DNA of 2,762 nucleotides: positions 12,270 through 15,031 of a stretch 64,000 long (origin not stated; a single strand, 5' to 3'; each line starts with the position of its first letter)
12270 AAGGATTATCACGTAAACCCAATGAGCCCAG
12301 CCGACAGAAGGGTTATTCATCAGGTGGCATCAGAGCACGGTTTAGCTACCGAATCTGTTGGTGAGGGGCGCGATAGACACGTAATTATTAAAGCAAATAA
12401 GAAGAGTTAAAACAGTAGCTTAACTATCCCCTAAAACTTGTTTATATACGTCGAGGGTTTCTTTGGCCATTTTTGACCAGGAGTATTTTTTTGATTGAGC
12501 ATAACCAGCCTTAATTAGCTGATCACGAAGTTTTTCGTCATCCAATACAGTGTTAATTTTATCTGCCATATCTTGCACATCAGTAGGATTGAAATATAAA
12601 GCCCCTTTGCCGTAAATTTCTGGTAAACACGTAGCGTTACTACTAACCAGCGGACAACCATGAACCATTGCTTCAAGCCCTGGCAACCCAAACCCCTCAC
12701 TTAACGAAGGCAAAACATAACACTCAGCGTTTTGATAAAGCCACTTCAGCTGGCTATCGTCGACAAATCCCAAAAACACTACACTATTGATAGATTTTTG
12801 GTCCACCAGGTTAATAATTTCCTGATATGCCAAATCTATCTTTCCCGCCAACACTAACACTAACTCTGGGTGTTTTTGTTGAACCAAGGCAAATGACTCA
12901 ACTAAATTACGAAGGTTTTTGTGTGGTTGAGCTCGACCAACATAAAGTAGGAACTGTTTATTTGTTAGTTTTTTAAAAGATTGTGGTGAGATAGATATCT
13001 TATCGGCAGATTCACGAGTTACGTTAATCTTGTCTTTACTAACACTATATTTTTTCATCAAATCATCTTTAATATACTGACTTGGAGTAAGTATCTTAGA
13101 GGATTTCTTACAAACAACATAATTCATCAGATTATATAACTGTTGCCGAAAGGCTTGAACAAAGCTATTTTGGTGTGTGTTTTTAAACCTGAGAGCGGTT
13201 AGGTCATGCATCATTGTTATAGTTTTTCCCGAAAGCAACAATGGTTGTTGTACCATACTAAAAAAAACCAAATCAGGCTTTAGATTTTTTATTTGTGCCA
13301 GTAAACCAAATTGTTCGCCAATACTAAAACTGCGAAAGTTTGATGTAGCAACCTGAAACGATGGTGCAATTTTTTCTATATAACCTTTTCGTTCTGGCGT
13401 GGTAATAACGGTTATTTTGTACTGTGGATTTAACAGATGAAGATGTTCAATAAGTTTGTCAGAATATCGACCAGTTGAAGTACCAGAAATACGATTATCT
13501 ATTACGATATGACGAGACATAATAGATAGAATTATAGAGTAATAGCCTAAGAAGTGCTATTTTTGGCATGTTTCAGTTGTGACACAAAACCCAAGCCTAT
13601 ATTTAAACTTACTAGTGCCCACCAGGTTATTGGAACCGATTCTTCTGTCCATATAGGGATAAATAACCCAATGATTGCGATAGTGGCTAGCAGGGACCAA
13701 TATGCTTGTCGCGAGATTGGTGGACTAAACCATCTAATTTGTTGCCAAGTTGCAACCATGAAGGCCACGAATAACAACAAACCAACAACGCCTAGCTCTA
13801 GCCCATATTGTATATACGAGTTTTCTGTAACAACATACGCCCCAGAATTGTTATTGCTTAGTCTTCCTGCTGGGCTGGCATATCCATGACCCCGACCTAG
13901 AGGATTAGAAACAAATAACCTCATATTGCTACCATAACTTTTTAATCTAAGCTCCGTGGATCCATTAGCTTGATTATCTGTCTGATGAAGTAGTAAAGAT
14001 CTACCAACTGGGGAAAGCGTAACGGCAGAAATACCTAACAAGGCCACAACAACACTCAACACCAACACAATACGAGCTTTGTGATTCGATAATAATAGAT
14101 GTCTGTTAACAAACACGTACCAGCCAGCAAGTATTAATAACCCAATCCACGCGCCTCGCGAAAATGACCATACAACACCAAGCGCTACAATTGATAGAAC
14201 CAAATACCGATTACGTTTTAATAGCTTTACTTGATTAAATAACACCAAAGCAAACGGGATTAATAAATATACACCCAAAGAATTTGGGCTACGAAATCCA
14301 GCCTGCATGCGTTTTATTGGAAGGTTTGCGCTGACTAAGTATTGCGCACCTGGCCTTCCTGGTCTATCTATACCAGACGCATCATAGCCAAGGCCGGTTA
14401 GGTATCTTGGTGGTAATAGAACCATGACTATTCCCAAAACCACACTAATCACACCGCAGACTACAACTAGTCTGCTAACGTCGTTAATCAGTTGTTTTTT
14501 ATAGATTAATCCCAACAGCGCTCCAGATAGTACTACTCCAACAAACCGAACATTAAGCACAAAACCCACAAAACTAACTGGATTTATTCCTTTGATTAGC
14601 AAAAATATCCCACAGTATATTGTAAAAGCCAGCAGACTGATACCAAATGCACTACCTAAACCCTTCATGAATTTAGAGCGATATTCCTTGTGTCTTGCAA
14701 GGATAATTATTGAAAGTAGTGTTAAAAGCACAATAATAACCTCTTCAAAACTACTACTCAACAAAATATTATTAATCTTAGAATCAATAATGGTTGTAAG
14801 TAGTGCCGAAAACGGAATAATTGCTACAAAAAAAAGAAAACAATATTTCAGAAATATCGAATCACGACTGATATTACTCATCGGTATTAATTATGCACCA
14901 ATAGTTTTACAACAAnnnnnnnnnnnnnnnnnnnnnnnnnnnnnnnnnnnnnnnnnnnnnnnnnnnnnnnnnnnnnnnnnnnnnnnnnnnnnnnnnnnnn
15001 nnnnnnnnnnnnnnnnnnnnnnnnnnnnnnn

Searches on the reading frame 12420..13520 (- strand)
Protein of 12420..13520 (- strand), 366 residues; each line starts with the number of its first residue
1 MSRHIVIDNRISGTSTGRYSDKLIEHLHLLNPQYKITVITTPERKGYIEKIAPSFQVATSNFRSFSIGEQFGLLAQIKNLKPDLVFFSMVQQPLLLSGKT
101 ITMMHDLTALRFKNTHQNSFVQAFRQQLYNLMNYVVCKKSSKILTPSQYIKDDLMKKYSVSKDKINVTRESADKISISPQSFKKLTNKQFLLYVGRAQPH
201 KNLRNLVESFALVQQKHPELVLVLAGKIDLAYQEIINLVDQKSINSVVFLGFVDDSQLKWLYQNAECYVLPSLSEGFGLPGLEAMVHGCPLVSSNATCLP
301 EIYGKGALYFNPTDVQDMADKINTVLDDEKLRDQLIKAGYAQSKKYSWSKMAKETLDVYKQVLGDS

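Call 50: search_protein_families(library=pfam, proteins=[window:12420-13520:-], max_evalue=0.00001)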
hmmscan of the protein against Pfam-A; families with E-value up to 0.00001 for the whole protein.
window:12420-13520:- (366 aa): 5 families
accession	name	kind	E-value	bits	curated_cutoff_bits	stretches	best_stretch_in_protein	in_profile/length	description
PF00534.26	Glycos_transf_1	-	1.9e-37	128.9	26.4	1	180-341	7-171/172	Glycosyl transferases group 1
PF13692.12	Glyco_trans_1_4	-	6.4e-28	98.2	27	1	190-328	3-142/142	Glycosyl transferases group 1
PF20706.3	GT4-conflict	-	1.7e-10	40.9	26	1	187-331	196-360/385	Family 4 Glycosyltransferase in conflict systems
PF13439.12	Glyco_transf_4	-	1.1e-09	39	28.5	1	32-167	18-161/170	Glycosyltransferase Family 4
PF13524.12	Glyco_trans_1_2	-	9.6e-09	35.8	25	1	217-356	12-143/144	Glycosyl transferase-like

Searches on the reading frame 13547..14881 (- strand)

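Call 50: search_protein_families(library=pfam, proteins=[window:13547-14881:-], max_evalue=0.00001)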
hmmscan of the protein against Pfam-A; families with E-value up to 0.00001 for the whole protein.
window:13547-14881:- (444 aa): 1 family
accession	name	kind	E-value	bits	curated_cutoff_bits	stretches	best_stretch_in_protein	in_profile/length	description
PF04932.20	Wzy_C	-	1.3e-15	58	31.7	1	228-372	2-149/149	O-Antigen ligase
